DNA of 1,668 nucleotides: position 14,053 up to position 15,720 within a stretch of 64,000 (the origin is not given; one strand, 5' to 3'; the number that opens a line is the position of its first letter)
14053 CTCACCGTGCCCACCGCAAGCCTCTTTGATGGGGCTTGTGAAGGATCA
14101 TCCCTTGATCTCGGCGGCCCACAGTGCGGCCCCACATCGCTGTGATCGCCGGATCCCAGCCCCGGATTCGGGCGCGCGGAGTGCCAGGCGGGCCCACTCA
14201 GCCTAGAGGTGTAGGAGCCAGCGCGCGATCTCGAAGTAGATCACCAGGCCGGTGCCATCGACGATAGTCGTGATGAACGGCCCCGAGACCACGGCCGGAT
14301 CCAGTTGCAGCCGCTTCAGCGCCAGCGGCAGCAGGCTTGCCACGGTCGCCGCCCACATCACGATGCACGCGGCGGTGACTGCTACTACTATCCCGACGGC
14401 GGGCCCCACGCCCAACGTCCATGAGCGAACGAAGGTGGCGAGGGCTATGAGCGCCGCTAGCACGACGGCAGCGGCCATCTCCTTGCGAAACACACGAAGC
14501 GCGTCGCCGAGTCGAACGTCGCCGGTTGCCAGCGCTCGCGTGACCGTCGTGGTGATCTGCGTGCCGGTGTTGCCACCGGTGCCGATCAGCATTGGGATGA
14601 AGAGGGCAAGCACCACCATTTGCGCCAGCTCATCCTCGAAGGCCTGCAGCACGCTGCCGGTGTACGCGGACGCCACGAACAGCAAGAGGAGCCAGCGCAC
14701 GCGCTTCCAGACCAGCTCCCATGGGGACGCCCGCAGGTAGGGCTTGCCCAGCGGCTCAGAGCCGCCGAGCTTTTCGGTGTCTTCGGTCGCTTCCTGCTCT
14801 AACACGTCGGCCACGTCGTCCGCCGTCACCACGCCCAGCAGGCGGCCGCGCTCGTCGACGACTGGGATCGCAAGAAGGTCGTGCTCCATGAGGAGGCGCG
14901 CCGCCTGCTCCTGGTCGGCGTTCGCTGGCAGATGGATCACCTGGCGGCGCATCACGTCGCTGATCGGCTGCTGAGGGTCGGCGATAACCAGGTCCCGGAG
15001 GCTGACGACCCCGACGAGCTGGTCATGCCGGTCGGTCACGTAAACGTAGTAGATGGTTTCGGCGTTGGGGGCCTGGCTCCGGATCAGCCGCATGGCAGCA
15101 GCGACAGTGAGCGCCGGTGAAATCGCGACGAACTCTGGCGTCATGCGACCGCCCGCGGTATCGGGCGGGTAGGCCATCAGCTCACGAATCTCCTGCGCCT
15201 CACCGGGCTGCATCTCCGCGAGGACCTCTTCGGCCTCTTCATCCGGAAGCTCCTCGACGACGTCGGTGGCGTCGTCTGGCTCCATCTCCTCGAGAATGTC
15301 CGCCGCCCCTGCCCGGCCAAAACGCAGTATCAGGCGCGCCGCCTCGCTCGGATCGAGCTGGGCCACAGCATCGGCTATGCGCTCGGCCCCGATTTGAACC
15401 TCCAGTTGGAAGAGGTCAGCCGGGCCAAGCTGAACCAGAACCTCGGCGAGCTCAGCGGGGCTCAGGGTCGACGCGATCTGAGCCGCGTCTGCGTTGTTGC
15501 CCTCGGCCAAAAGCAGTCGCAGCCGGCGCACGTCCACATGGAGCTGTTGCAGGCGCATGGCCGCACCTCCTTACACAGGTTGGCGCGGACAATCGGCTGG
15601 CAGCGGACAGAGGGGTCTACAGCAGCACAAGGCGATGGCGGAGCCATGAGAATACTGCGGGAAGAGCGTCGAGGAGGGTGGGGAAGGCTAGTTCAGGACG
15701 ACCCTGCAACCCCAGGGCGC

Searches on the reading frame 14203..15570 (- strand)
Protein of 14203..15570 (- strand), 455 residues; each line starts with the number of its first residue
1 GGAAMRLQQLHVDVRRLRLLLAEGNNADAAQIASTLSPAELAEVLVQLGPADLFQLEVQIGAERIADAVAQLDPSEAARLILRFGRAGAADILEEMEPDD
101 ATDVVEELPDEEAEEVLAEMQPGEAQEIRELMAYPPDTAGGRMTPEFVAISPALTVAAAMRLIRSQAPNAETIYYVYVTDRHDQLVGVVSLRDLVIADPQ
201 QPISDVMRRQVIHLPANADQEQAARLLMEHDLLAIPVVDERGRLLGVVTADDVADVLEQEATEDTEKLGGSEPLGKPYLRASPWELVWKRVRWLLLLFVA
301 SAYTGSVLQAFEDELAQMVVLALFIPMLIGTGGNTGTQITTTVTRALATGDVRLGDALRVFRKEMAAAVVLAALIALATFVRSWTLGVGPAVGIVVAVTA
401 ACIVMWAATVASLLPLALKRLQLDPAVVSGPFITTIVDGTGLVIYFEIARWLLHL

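Call 52: search_protein_families(library=pfam, proteins=[window:14203-15570:-], max_evalue=0.00001)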
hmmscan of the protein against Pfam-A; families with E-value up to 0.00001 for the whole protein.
window:14203-15570:- (455 aa): 3 families
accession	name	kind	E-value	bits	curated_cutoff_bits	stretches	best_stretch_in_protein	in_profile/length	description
PF01769.21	MgtE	-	2.7e-32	112.1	27.6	1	325-446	1-123/125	Divalent cation transporter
PF03448.22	MgtE_N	-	3.9e-23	82.3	25.9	1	36-137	1-102/102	MgtE intracellular N domain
PF00571.33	CBS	-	1.4e-21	77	24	2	203-257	1-55/57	CBS domain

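Call 53: find_homologous_proteins(query=window:14203-15570:-, max_evalue=1e-30)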
Query window:14203-15570:- (455 aa): 4720 proteins with E <= 1e-30 among 8000 candidates; the best 120 are listed.
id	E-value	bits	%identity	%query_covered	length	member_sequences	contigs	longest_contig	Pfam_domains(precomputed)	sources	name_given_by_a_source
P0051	5.2e-243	825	88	99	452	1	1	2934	PF01769.22,PF00571.34,PF03448.23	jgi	jgi:magnesium transporter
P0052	2.1e-177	609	64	99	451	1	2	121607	PF01769.22,PF00571.34,PF03448.23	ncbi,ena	-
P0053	6.1e-177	607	64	99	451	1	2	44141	PF01769.22,PF00571.34,PF03448.23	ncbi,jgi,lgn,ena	-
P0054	2.0e-176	606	65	99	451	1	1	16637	PF01769.22,PF00571.34,PF03448.23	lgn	-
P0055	1.7e-175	603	64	99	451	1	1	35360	PF01769.22,PF00571.34,PF03448.23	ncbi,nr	ncbi:MAG: mgtE [Chloroflexi bacterium]|nr:mgtE [Chloroflexota bacterium]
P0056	2.6e-175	602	66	97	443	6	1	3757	PF01769.22,PF00571.34,PF03448.23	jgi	-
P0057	5.1e-175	601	65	99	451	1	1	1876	PF01769.22,PF00571.34,PF03448.23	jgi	jgi:magnesium transporter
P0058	8.6e-175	600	65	98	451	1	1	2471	PF01769.22,PF00571.34,PF03448.23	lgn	-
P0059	9.6e-175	600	65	99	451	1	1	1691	PF01769.22,PF00571.34,PF03448.23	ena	-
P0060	6.9e-173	594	65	99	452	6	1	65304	PF01769.22,PF00571.34,PF03448.23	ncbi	-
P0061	8.0e-173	594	64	99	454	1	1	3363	PF14842.12,PF01769.22,PF14841.12,PF00571.34,PF03448.23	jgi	jgi:magnesium transporter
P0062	8.7e-173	594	66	97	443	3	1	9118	PF01769.22,PF00571.34,PF03448.23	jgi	jgi:magnesium transporter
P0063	2.1e-172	592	63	99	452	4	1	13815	PF01769.22,PF00571.34,PF03448.23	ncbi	-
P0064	2.8e-172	592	63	99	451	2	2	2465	PF01769.22,PF00571.34,PF03448.23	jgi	jgi:magnesium transporter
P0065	1.2e-171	590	64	98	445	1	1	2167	PF01769.22,PF00571.34,PF03448.23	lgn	-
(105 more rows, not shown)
